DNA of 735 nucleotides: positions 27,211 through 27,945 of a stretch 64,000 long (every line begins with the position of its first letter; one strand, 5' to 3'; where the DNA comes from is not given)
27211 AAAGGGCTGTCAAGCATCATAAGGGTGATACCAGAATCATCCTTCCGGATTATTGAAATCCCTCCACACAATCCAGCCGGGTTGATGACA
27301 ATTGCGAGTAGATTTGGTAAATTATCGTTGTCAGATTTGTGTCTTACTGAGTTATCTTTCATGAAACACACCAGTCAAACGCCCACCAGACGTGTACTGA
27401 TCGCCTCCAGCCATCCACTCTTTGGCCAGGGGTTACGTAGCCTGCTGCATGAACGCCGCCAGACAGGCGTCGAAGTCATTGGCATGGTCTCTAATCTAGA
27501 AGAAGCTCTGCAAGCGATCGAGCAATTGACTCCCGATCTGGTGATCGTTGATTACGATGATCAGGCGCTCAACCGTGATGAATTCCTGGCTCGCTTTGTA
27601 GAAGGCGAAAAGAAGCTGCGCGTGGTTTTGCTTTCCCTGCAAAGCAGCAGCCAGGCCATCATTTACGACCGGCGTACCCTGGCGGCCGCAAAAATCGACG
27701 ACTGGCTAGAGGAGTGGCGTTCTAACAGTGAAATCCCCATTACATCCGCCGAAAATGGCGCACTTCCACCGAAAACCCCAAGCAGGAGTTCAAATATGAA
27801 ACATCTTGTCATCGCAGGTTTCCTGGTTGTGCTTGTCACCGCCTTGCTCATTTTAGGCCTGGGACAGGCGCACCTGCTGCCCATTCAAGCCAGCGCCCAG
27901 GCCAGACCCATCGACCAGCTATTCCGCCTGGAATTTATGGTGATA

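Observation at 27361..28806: Degenerate receiver-like domain encoded in frame with, and directly upstream of, cytochrome oxidase subunit II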

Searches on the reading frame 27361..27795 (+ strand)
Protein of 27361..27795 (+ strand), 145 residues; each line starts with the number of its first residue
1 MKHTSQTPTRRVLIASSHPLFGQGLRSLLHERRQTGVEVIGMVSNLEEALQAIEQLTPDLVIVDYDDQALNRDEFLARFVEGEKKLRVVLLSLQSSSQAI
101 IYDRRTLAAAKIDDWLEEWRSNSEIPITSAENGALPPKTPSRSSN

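Call 3: search_protein_families(library=pfam, proteins=[window:27361-27795:+], max_evalue=1)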
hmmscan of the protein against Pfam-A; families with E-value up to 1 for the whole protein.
window:27361-27795:+ (145 aa): 2 families
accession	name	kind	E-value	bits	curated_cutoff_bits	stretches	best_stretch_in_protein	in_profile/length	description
PF00072.30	Response_reg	-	5.5e-07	30.2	30.2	1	12-100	1-85/111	Response regulator receiver domain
PF03514.20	GRAS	-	0.0012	18.3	27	1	42-96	220-274/374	GRAS domain family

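Call 4: search_protein_families(library=ncbifam, proteins=[window:27361-27795:+], max_evalue=1)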
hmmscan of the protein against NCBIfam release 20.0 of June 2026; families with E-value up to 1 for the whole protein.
window:27361-27795:+ (145 aa): 22 families
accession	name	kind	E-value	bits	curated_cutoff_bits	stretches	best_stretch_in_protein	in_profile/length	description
NF007935.0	PRK10651.1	equivalog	1.4e-10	40.7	250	1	9-101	6-96/216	two-component system response regulator NarL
NF052445.1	RespRegMctR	equivalog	7.3e-09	35.3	300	1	11-99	3-89/205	two-component system response regulator MctR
NF047785.1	respo_reg_MadR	equivalog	1.2e-07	31.3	300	1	11-65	2-54/209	MadR family response regulator transcription factor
NF007708.0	PRK10403.1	equivalog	6.2e-06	25.8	343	1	8-98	5-93/215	nitrate/nitrite response regulator protein NarP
NF007419.0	PRK09958.1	equivalog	1.7e-05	24.5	251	1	13-79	4-67/204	acid-sensing system DNA-binding response regulator EvgA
NF001965.0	PRK00742.1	subfamily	2.3e-05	23.7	293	1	11-99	5-90/357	chemotaxis-specific protein-glutamate methyltransferase CheB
NF008677.0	PRK11697.1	equivalog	0.00013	21.4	246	1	12-76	4-66/238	two-component system response regulator BtsR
NF009206.0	PRK12555.1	subfamily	0.00022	20.3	342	1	11-95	2-83/340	chemotaxis-specific protein-glutamate methyltransferase CheB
NF011896.0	PRK15369.1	equivalog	0.00043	19.9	242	1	10-95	4-87/211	two component system response regulator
TIGR02875.1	spore_0_A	equivalog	0.00096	18.5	200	1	32-92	23-85/262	sporulation transcription factor Spo0A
NF007969.0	PRK10693.1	equivalog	0.00099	18.2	329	1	11-95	9-89/337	two-component system response regulator RssB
NF007018.1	PRK09483.1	equivalog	0.0014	18.3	280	1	12-95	4-85/217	UvrY/SirA/GacA family response regulator transcription factor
NF008192.1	PRK10946.1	equivalog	0.0054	15.1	783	1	48-99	110-161/534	(2,3-dihydroxybenzoyl)adenylate synthase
NF045505.1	RR_RssB_Pseudo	equivalog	0.006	15.7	700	1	34-106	27-98/394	two-component system response regulator RssB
NF007403.0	PRK09935.1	equivalog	0.0071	16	271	1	11-107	5-96/210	fimbria biosynthesis transcriptional regulator FimZ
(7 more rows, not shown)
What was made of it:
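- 27388..27717 (+): Degenerate NarL-family receiver-like domain (residues 10-119). Order of elements: b1-a1-b2-a2-b3-a3-b4-b5-a5, with no alpha4. S16/S17 replace the acidic pair. D64, S92, Y102-D103-R104 and W115 are invariant. Pfam and NCBIfam hits (calls 3, 4).
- On Response-regulator receiver domain (Pfam PF00072, NarL/FixJ subgroup): NarL NCBIfam scores 1.4e-10 but far below its equivalog cut-off (call 4).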

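Call 6: find_homologous_proteins(query=window:27361-27795:+, max_evalue=0.001)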
Query window:27361-27795:+ (145 aa): 185 proteins with E <= 0.001 among 674 candidates; the best 120 are listed.
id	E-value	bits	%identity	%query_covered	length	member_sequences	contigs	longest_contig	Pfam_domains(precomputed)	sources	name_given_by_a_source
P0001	1.0e-56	209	71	97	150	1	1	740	-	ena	-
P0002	9.0e-53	196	78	81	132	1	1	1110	PF00072.31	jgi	jgi:DNA-binding NarL/FixJ family response regulator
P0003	1.6e-52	195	77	81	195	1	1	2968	PF00072.31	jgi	jgi:CheY-like chemotaxis protein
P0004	1.1e-51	192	78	80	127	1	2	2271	PF00072.31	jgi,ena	jgi:DNA-binding NarL/FixJ family response regulator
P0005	1.4e-51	192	77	81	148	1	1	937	PF00072.31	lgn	-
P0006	1.1e-50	189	78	80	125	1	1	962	PF00072.31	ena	-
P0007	1.1e-50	189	77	80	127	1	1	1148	-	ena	-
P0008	1.2e-50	189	73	86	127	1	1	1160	-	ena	-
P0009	2.2e-50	188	75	80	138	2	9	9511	PF00072.31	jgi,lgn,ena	jgi:DNA-binding NarL/FixJ family response regulator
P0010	2.3e-50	188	72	86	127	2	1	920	PF00072.31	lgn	-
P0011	2.5e-50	188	74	81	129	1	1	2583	PF00072.31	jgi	-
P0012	8.1e-50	186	72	86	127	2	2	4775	-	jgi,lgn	jgi:DNA-binding NarL/FixJ family response regulator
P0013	1.1e-49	186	70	86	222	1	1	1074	-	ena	-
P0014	1.6e-49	185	77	78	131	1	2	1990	PF00072.31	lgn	-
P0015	1.8e-49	185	73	82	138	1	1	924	PF00072.31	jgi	jgi:DNA-binding NarL/FixJ family response regulator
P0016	5.8e-49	183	80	76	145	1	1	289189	PF00072.31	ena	-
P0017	6.3e-49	183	71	82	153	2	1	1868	PF00072.31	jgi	jgi:CheY-like chemotaxis protein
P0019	2.1e-48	182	65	86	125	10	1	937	PF00072.31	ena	-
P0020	2.4e-48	181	75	77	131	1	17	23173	PF00072.31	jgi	jgi:DNA-binding NarL/FixJ family response regulator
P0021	5.1e-48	180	70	82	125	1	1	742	PF00072.31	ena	-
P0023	7.4e-48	180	68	83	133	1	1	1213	PF00072.31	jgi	jgi:DNA-binding NarL/FixJ family response regulator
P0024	1.4e-47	179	72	82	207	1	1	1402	PF00072.31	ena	-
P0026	1.6e-47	179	72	81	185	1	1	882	PF00072.31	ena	-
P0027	1.8e-47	179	71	83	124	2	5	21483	PF00072.31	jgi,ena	jgi:DNA-binding NarL/FixJ family response regulator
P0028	1.9e-47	179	63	91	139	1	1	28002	PF00072.31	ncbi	ncbi:hypothetical protein ACFLUC_00650 [Chloroflexota bacterium]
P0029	2.4e-47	178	67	87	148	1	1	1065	PF00072.31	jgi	jgi:chemotaxis response regulator CheB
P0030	5.3e-47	177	72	77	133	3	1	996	PF00072.31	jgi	jgi:DNA-binding NarL/FixJ family response regulator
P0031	7.1e-47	177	73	79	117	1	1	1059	PF00072.31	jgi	jgi:DNA-binding NarL/FixJ family response regulator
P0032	1.0e-46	176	68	86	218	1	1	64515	PF00072.31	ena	-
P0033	1.7e-46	175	68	82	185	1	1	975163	PF00072.31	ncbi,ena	-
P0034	1.8e-46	175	72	80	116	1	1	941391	-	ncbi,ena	-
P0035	4.6e-46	174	70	84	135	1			PF00072.31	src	-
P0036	4.7e-46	174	66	83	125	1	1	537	PF00072.31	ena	-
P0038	8.6e-46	173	68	82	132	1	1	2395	PF00072.31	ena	-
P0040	1.5e-45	172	65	86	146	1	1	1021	PF00072.31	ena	-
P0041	1.7e-45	172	66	82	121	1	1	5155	PF00072.31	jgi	jgi:DNA-binding NarL/FixJ family response regulator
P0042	1.7e-45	172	65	86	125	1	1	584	PF00072.31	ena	-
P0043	2.6e-45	172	66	84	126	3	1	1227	PF00072.31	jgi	jgi:two-component system NarL family response regulator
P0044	3.0e-45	171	67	82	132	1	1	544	PF00072.31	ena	-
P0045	7.1e-45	170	69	80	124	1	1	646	PF00072.31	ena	-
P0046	8.6e-45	170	65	86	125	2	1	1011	PF00072.31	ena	-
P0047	1.0e-44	170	69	79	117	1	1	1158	PF00072.31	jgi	jgi:DNA-binding NarL/FixJ family response regulator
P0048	1.1e-44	170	69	80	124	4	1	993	PF00072.31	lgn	-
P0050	1.2e-44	170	80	69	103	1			PF00072.31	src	-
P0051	1.7e-44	169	66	82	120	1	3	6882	PF00072.31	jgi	jgi:DNA-binding NarL/FixJ family response regulator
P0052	2.5e-44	168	72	78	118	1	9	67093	PF00072.31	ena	-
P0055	6.1e-44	167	65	82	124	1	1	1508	PF00072.31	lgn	-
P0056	7.0e-44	167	76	74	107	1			PF00072.31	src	-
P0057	7.6e-44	167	65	82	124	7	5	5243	PF00072.31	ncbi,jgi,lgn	-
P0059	1.3e-43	166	65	89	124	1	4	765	PF00072.31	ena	-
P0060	1.3e-43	166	63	86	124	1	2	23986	PF00072.31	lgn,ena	-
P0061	1.9e-43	166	64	82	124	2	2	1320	PF00072.31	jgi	jgi:DNA-binding NarL/FixJ family response regulator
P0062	2.3e-43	165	67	81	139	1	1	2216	PF00072.31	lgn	-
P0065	8.5e-43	163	64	82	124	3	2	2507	PF00072.31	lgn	-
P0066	1.5e-42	163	66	81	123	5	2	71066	PF00072.31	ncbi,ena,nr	ncbi:MAG TPA: response regulator [Anaerolineales bacterium]|nr:response regulator [Anaerolineales ba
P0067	1.8e-42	162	63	82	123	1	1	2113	PF00072.31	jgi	jgi:DNA-binding NarL/FixJ family response regulator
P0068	3.9e-42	161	70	74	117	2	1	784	PF00072.31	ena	-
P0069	5.2e-42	161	63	86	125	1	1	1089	PF00072.31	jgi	jgi:DNA-binding NarL/FixJ family response regulator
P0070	6.4e-42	161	56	99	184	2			PF00072.31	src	-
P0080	8.1e-41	157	58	92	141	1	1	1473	PF00072.31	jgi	jgi:DNA-binding NarL/FixJ family response regulator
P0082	1.2e-40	157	55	100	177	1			PF00072.31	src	-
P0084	4.9e-40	155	67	77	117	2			PF00072.31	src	-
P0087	9.7e-40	154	60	86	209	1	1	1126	PF00072.31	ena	-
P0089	1.2e-39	153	62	82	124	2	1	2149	PF00072.31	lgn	-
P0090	1.2e-39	153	60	80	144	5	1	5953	PF00072.31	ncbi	-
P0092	2.2e-39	152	65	75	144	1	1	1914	PF00072.31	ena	-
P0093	2.5e-39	152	60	82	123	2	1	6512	PF00072.31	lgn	-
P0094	2.6e-39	152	60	86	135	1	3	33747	PF00072.31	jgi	jgi:DNA-binding NarL/FixJ family response regulator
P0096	1.7e-38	150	70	72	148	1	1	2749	PF00072.31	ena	-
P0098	3.2e-38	149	58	86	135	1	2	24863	PF00072.31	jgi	jgi:DNA-binding NarL/FixJ family response regulator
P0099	3.9e-38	148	52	92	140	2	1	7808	PF00072.31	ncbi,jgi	-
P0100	4.0e-38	148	64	80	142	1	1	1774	PF00072.31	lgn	-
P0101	4.5e-38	148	64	80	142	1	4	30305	PF00072.31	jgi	jgi:chemotaxis response regulator CheB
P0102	5.9e-38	148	62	74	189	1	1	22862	PF00072.31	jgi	-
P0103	6.6e-38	148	59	88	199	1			PF00072.31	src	-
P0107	1.9e-37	146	64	76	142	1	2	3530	PF00072.31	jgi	jgi:chemotaxis response regulator CheB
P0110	1.3e-36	144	55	85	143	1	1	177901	-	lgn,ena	-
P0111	1.6e-36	143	59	77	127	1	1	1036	PF00072.31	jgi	jgi:DNA-binding NarL/FixJ family response regulator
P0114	3.3e-36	142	61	77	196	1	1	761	PF00072.31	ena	-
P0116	7.9e-36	141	58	84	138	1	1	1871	PF00072.31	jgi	jgi:chemotaxis response regulator CheB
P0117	1.1e-35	140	55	88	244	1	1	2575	PF02790.21,PF00072.31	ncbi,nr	ncbi:MAG TPA: cytochrome c oxidase subunit II transmembrane domain-containing protein, partial [Anae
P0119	1.8e-35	140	63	74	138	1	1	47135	PF00072.31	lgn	-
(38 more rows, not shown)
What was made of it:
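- The first database search returned mostly stand-alone proteins of 117-150 aa (call 6). The bias of call 6 towards short proteins comes from the word-index candidate step.
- Tried and rejected: The first homology search, with the receiver alone (call 6), returned mostly proteins of 117-150 aa and suggested a separate gene.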

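Call 8: find_encoding_contigs(protein=P0016, flank=5000, max_places=2)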
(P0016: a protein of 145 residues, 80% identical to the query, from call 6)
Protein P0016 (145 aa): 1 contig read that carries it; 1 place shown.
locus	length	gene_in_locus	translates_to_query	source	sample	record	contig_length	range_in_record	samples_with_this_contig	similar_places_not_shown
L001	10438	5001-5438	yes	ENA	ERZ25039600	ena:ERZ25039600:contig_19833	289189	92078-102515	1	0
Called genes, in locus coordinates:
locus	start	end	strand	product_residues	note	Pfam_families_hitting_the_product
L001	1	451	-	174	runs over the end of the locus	PF01596:Methyltransf_3, PF13578:Methyltransf_24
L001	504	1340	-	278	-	PF00850:Hist_deacetyl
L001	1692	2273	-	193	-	PF27226:AF_1845 (weak)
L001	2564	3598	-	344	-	PF00316:FBPase, PF18913:FBPase_C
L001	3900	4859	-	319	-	PF24741:AlkZ-rel, PF06224:AlkZ-like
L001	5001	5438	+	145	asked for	PF00072:Response_reg (weak)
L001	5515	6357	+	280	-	PF02790:COX2_TM, PF00116:COX2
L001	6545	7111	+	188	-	-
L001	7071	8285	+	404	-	PF00115:COX1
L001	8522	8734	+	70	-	PF03626:COX4_pro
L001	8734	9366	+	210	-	PF00510:COX3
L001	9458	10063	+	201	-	PF26971:TM-like_Thioredoxin-like_C (faint), PF00578:AhpC-TSA, PF02630:SCO1-SenC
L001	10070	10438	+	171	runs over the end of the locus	-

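Call 9: find_encoding_contigs(protein=P0033, flank=5000, max_places=2)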
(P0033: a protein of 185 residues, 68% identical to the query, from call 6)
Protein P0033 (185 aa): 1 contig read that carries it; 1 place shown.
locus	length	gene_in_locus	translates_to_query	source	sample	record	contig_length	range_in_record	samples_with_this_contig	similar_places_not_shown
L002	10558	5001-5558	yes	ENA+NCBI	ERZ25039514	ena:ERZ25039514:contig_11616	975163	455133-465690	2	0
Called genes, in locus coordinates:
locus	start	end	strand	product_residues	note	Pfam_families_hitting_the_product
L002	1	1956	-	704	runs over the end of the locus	PF02629:CoA_binding, PF13380:CoA_binding_2, PF13607:Succ_CoA_lig, PF19045:Ligase_CoA_2, PF13549:ATP-grasp_5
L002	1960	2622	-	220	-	-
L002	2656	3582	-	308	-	PF00296:Bac_luciferase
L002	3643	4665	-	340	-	PF00316:FBPase, PF18913:FBPase_C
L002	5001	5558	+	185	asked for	PF00072:Response_reg (weak)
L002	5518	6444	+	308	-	PF02790:COX2_TM, PF00116:COX2, PF00034:Cytochrom_C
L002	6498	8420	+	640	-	PF00115:COX1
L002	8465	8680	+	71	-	PF03626:COX4_pro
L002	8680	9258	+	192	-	PF00510:COX3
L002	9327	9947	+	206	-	PF00578:AhpC-TSA, PF02630:SCO1-SenC, PF26971:TM-like_Thioredoxin-like_C (faint)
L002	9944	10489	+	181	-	-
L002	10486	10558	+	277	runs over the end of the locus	PF02104:SURF1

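Call 10: find_encoding_contigs(protein=P0034, flank=5000, max_places=2)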
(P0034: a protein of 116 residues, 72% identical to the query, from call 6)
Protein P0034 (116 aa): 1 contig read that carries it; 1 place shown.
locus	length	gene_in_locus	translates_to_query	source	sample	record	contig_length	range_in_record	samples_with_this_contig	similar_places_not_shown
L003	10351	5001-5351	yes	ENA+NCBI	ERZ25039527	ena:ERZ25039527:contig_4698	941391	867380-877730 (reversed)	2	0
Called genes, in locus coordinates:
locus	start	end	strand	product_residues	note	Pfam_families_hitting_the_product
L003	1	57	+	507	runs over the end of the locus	PF00221:Lyase_aromatic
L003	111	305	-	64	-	PF04024:PspC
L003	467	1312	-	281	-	PF00850:Hist_deacetyl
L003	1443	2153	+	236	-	PF00702:Hydrolase, PF13419:HAD_2 (weak)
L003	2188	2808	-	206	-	PF27226:AF_1845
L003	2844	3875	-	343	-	PF00316:FBPase, PF18913:FBPase_C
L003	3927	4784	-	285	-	PF24741:AlkZ-rel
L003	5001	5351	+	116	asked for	-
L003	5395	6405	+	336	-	PF02790:COX2_TM, PF00116:COX2, PF00034:Cytochrom_C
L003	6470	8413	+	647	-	PF00115:COX1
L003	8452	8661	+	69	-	PF03626:COX4_pro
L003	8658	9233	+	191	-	PF00510:COX3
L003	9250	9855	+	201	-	PF00578:AhpC-TSA, PF02630:SCO1-SenC, PF26971:TM-like_Thioredoxin-like_C (weak)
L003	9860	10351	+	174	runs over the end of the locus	-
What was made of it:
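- Tried and rejected: The Ser/Thr kinase divergent from the operon (25608-27179) is not conserved upstream in relatives (calls 8-10), so I do not treat it as part of the system.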

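Call 15: find_related_loci(query=A1, collection=genome_contigs, flank=3000)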
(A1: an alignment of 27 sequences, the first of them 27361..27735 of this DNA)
Query A1 (125 aa) in genome_contigs; peptide patterns used: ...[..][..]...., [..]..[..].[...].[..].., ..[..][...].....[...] (x = any residue, [..] = any of these).
245 stretches matched a pattern; 169 encode a relative of the query (tblastn E <= 1e-3); the best 80 are kept; 80 distinct loci.
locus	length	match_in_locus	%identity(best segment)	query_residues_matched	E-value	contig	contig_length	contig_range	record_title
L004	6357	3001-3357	79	1-119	5e-62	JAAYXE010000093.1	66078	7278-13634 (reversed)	MAG: Chloroflexota bacterium isolate AS02xzSISU_56 24165_AS02, whole genome shotgun sequence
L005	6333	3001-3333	85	9-119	2e-61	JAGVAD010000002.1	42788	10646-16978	MAG: Anaerolineales bacterium isolate DeMMO6_43 c_000000031408, whole genome shotgun sequence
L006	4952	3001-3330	85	10-119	5e-61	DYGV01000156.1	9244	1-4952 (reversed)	MAG TPA_asm: Anaerolinea thermophila isolate BE2012_54_8 Afr_mines_BE2012_3093_length_9244_cov_3_115464, whole genome sh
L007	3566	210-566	77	1-119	3e-59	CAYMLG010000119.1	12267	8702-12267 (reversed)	MAG TPA_asm: uncultured Anaerolineaceae bacterium isolate binchicken_co350_84 genome assembly, contig: NODE_5763_length_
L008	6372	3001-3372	72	1-124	1e-58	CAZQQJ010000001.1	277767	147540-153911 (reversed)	MAG TPA_asm: uncultured Anaerolinea sp. isolate SRP278314_co2_69 genome assembly, contig: NODE_43_length_277767_cov_37.0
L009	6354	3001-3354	76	7-124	2e-58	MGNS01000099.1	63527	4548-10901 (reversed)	MAG: Chloroflexi bacterium RBG_16_57_11 RBG_16_scaffold_2783, whole genome shotgun sequence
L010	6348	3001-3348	75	10-125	5e-58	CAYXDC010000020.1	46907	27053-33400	MAG TPA_asm: uncultured Anaerolineaceae bacterium isolate binchicken_co259_227 genome assembly, contig: NODE_248_length_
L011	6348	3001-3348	76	4-119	3e-57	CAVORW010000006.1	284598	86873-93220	MAG: uncultured Chloroflexia bacterium isolate MFD09964.bin.2.12 genome assembly, contig: contig_75237, whole genome sho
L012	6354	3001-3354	73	7-124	5e-57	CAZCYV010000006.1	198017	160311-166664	MAG TPA_asm: uncultured Anaerolinea sp. isolate binchicken_co274_310 genome assembly, contig: NODE_97_length_198017_cov_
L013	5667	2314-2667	75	2-119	4e-57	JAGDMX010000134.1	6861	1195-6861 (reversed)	MAG: Chloroflexota bacterium isolate CTSoil_045 scaffold_14555, whole genome shotgun sequence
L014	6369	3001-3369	73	1-124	1e-56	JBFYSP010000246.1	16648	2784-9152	MAG: Anaerolineae bacterium isolate PPR_0243 PPR_0243_bin.14.fa_k121_1101341, whole genome shotgun sequence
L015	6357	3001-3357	74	1-119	1e-56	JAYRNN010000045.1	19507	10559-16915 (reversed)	MAG: Anaerolineales bacterium isolate XM2_XAASGE4bin.2 k141_140546, whole genome shotgun sequence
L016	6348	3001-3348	75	10-125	3e-56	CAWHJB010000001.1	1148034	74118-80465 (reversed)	MAG: uncultured Chloroflexia bacterium isolate MFD02923.bin.2.67 genome assembly, contig: contig_12991, whole genome sho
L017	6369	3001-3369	73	1-124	1e-55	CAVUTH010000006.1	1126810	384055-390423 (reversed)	MAG: uncultured Chloroflexia bacterium isolate MFD03899.bin.2.126 genome assembly, contig: contig_29092, whole genome sh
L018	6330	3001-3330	77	10-119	9e-56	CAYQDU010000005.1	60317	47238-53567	MAG TPA_asm: uncultured Anaerolinea sp. isolate binchicken_co20_395 genome assembly, contig: NODE_1230_length_60317_cov_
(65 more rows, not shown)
